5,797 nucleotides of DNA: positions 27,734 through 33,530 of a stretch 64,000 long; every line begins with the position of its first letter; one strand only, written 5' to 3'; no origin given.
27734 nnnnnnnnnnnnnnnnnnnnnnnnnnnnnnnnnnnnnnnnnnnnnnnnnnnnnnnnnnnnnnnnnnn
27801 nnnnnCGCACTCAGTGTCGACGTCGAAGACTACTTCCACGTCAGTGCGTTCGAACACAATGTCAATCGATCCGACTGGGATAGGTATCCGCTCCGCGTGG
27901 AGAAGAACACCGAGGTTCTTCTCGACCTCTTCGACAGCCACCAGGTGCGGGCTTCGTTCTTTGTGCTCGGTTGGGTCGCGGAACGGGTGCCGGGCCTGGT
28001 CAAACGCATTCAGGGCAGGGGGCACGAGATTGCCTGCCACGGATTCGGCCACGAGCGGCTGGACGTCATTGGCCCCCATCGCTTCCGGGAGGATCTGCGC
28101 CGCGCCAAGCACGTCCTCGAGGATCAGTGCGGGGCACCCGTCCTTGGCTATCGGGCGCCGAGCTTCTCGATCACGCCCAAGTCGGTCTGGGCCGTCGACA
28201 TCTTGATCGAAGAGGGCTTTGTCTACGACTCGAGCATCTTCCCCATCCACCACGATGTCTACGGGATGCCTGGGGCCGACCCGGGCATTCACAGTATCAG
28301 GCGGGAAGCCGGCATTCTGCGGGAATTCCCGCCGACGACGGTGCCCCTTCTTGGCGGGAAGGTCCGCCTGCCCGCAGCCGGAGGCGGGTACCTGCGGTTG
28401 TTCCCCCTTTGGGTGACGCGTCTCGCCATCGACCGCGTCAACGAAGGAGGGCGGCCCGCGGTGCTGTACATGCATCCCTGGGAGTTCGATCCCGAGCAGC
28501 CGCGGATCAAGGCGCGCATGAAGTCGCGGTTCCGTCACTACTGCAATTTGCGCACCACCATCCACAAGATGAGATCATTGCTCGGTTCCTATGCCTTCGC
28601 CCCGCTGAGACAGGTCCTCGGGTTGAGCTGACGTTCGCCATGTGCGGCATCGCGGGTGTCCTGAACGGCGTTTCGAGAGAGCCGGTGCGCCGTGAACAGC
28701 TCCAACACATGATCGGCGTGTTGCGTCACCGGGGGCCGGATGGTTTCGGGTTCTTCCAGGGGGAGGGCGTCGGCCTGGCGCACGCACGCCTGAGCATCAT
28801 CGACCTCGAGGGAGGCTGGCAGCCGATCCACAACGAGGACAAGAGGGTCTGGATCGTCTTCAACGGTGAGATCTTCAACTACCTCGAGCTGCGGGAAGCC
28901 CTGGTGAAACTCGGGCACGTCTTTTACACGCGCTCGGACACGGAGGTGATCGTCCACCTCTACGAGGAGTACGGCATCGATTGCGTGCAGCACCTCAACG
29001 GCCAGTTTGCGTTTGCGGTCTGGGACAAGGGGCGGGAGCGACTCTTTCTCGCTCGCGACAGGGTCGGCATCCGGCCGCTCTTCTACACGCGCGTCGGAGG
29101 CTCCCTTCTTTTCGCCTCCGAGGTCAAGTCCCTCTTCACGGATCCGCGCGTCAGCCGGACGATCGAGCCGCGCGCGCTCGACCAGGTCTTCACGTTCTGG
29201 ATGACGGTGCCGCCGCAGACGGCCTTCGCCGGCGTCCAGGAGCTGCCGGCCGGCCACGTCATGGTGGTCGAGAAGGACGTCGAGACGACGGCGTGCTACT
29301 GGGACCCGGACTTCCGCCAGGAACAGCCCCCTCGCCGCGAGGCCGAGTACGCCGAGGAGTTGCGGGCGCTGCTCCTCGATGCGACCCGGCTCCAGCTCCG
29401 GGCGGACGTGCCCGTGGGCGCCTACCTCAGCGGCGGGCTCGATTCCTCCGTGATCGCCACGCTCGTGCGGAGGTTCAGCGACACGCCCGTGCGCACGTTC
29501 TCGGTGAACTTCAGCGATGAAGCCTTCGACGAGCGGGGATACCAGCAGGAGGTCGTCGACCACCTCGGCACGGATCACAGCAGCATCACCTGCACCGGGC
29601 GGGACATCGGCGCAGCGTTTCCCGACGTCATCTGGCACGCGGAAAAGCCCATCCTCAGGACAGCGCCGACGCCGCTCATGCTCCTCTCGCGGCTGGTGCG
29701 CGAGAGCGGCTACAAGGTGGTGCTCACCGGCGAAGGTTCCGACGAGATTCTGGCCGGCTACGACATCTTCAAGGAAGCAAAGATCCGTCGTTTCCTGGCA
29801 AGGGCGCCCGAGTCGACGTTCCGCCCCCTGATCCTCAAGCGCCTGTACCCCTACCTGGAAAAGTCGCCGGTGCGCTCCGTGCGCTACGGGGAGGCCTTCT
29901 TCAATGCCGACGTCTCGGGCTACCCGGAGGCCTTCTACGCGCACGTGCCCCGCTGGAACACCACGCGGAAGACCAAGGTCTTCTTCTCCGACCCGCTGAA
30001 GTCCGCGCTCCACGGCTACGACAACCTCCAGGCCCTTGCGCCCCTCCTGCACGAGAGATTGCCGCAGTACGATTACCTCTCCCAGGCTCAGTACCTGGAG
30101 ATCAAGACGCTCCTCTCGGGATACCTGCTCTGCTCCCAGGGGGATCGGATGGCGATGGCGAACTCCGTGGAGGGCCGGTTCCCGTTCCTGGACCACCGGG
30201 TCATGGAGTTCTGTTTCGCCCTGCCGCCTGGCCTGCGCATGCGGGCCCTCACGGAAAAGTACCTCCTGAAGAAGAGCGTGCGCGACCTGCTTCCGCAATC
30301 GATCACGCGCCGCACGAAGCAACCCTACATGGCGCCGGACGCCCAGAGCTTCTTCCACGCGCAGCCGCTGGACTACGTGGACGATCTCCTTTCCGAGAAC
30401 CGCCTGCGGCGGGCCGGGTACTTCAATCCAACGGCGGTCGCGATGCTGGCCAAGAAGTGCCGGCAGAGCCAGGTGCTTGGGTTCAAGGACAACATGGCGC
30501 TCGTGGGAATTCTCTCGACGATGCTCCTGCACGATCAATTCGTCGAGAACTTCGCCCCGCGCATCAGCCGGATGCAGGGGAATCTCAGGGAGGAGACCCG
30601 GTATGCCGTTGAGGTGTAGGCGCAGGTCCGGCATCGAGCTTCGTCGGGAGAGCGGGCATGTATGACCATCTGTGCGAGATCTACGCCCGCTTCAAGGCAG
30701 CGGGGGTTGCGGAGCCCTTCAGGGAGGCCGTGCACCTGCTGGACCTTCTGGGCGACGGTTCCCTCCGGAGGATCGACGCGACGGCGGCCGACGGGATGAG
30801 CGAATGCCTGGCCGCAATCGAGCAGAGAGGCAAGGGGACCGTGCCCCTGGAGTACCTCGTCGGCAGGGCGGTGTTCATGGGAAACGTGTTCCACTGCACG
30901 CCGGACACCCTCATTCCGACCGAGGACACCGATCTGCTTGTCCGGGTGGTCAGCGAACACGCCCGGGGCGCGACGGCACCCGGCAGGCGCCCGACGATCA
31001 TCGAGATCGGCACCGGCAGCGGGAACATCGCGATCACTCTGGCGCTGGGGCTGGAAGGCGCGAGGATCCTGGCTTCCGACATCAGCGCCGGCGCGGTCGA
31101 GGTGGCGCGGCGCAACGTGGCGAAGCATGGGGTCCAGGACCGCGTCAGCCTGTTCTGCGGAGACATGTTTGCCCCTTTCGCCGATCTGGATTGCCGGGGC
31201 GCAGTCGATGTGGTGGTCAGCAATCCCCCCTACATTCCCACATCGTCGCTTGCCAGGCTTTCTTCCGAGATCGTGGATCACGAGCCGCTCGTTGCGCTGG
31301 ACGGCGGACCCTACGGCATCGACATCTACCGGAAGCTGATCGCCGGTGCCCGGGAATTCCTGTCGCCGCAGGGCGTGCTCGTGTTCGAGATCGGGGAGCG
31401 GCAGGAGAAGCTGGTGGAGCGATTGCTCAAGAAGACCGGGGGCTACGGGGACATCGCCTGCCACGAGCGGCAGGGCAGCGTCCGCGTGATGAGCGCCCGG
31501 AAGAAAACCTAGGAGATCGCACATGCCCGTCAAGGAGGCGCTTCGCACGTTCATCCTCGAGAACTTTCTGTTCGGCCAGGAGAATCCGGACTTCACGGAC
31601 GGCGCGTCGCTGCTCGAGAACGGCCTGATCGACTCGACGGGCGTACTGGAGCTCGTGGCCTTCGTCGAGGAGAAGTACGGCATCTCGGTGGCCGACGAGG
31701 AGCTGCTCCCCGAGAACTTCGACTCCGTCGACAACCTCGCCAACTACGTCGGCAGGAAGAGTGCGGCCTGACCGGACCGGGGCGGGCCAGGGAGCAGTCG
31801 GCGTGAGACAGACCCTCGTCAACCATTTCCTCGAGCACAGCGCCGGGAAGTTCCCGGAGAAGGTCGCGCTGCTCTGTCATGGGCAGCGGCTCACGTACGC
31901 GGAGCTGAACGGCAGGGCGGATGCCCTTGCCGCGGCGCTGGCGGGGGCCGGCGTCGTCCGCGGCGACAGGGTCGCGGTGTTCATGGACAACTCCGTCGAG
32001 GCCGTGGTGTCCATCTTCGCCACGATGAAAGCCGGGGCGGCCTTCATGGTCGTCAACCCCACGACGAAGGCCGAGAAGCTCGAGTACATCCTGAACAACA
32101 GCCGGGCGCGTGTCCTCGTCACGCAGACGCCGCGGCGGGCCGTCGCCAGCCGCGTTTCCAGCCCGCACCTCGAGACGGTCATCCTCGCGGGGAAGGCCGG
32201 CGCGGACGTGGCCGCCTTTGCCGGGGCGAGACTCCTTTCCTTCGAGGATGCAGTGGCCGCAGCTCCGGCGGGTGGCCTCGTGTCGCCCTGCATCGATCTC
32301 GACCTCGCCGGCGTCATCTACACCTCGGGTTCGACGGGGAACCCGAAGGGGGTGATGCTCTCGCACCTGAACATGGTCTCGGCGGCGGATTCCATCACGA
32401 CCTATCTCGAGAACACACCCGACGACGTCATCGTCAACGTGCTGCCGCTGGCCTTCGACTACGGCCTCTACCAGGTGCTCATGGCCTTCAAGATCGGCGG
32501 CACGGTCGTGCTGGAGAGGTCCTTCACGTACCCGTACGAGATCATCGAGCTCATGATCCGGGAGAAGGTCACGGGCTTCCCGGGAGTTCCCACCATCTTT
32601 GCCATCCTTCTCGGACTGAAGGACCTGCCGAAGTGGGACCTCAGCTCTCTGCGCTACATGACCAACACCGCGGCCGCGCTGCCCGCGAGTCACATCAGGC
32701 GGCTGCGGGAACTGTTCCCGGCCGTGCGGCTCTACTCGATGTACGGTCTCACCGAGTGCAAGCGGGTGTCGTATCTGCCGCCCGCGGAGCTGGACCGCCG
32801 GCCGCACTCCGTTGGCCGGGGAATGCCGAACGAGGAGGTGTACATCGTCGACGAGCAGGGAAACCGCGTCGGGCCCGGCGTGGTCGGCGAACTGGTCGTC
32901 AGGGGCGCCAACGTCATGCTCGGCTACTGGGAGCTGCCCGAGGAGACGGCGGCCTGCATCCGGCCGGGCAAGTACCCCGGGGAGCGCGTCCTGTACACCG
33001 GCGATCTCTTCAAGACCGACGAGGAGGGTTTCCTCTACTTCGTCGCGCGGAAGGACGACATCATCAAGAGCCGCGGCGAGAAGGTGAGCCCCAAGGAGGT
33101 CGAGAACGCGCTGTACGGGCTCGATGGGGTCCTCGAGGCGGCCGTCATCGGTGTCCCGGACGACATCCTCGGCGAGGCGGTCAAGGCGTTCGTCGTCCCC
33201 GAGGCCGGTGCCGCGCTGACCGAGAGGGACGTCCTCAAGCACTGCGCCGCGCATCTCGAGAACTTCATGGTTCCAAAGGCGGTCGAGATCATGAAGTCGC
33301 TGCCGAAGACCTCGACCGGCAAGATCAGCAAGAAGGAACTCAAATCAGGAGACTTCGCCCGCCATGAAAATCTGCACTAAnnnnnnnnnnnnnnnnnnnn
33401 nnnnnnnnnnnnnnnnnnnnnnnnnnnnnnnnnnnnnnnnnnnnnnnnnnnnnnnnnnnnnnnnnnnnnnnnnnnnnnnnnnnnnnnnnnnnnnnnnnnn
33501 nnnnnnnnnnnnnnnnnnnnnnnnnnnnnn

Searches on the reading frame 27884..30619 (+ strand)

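Call 65: search_protein_families(library=pfam, proteins=[window:27884-30619:+], max_evalue=0.00001)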
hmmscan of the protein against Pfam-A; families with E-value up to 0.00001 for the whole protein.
window:27884-30619:+ (911 aa): 3 families
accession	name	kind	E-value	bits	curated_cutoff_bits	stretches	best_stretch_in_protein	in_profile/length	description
PF00733.27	Asn_synthase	-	8.9e-97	325.3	21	1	492-874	1-346/354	Asparagine synthase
PF13537.11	GATase_7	-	4.8e-47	159.4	25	1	300-418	1-122/123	Glutamine amidotransferase domain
PF13522.11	GATase_6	-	4.9e-42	143.5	27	1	285-413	1-130/130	Glutamine amidotransferase domain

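Call 69: search_protein_families(library=ncbifam, proteins=[window:27884-30619:+], max_evalue=1e-10)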
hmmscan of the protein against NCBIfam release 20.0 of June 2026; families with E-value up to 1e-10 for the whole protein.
window:27884-30619:+ (911 aa): 9 families
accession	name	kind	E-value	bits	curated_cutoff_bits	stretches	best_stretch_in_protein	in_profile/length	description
TIGR01536.1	asn_synth_AEB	equivalog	1.3e-156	522.6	267.1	1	254-815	1-517/517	asparagine synthase (glutamine-hydrolyzing)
TIGR03108.1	eps_aminotran_1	hypoth_equivalog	2.8e-146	488.8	816.9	1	253-862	1-607/628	XrtA/PEP-CTERM system amidotransferase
TIGR03104.1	trio_amidotrans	equivalog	1.4e-106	357.1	570.1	2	253-630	1-384/589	N-acetylglutaminylglutamine amidotransferase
NF006949.0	PRK09431.1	equivalog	9.8e-102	341.2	499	3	253-419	1-167/554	asparagine synthase B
NF033535.1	lass_lactam_cya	exception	7.1e-85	285.9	525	2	253-630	1-384/668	lasso peptide isopeptide bond-forming cyclase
NF033561.1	macrolact_Ik_Al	subfamily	4.3e-23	81.7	300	1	376-624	82-332/561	albusnodin/ikarugamycin family macrolactam cyclase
NF001484.0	PRK00331.1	subfamily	2.2e-11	42.9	381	1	314-419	87-200/601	isomerizing glutamine--fructose-6-phosphate transaminase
TIGR01135.1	glmS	equivalog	3.1e-11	42.5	418.05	1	316-419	88-199/607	glutamine--fructose-6-phosphate transaminase (isomerizing)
TIGR01134.1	purF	equivalog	3.7e-11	43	350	0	299-430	69-212/432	amidophosphoribosyltransferase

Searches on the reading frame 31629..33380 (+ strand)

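Call 65: search_protein_families(library=pfam, proteins=[window:31629-33380:+], max_evalue=0.00001)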
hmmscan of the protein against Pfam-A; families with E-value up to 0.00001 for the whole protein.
window:31629-33380:+ (583 aa): 2 families
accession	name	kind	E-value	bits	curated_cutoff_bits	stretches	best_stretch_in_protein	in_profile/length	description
PF00501.34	AMP-binding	-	2.3e-98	330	29.9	1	68-434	1-384/384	AMP-binding enzyme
PF13193.12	AMP-binding_C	-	2.2e-22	80.2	24.5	1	490-565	1-76/76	AMP-binding enzyme C-terminal domain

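Call 69: search_protein_families(library=ncbifam, proteins=[window:31629-33380:+], max_evalue=1e-10)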
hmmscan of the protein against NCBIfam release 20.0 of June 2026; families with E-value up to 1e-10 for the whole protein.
window:31629-33380:+ (583 aa): 106 families (the best 25 are shown)
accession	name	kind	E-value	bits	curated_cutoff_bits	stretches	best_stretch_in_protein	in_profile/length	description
TIGR03098.1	ligase_PEP_1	hypoth_equivalog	2.3e-153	511.4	592.35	1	64-572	2-515/517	acyl-CoA ligase (AMP-forming), exosortase A system-associated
NF004837.0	PRK06187.1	subfamily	6e-124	414.2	476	1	61-573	7-520/531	long-chain-fatty-acid--CoA ligase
NF006182.0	PRK08316.1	subfamily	1.3e-110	370.3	663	1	59-573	8-515/523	fatty acyl-CoA synthetase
NF005801.1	PRK07656.1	equivalog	5.4e-91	305.7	657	1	66-572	5-500/500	FadD3 family acyl-CoA ligase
NF009233.0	PRK12583.1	subfamily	1.9e-89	300.6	832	1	54-572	10-547/558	fatty acid CoA ligase family protein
NF006181.0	PRK08314.1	subfamily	2.1e-89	300.3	705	1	60-578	22-557/563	long-chain-fatty-acid--CoA ligase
NF005702.0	PRK07514.1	subfamily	8.6e-88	294.9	558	1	77-572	18-497/506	malonyl-CoA synthase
NF005307.0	PRK06839.1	equivalog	1.8e-85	287.5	748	1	65-572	5-490/496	o-succinylbenzoate--CoA ligase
TIGR01733.1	AA-adenyl-dom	subfamily_domain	8.3e-85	285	317.4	1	89-506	1-409/409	amino acid adenylation domain-containing protein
NF004114.0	PRK05605.1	equivalog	4.1e-80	269.7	766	2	225-573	222-567/575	long-chain-fatty-acid--CoA ligase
NF052580.1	Str24CoAsynCasG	equivalog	4.6e-80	269.5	750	1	51-572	30-547/548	steroid-24-oyl-CoA synthetase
NF004808.0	PRK06155.1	equivalog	7.6e-80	268.7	722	1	58-574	17-521/542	ATP-dependent acyl-CoA ligase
NF005463.0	PRK07059.1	subfamily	1.3e-79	268.1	869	1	62-573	23-554/557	long-chain-fatty-acid--CoA ligase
NF005220.0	PRK06710.1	equivalog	1.8e-79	267.3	1116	2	223-572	205-550/563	long-chain-fatty-acid--CoA ligase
NF004797.0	PRK06145.1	equivalog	5e-79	265.9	850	1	67-572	7-492/499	acyl-CoA synthetase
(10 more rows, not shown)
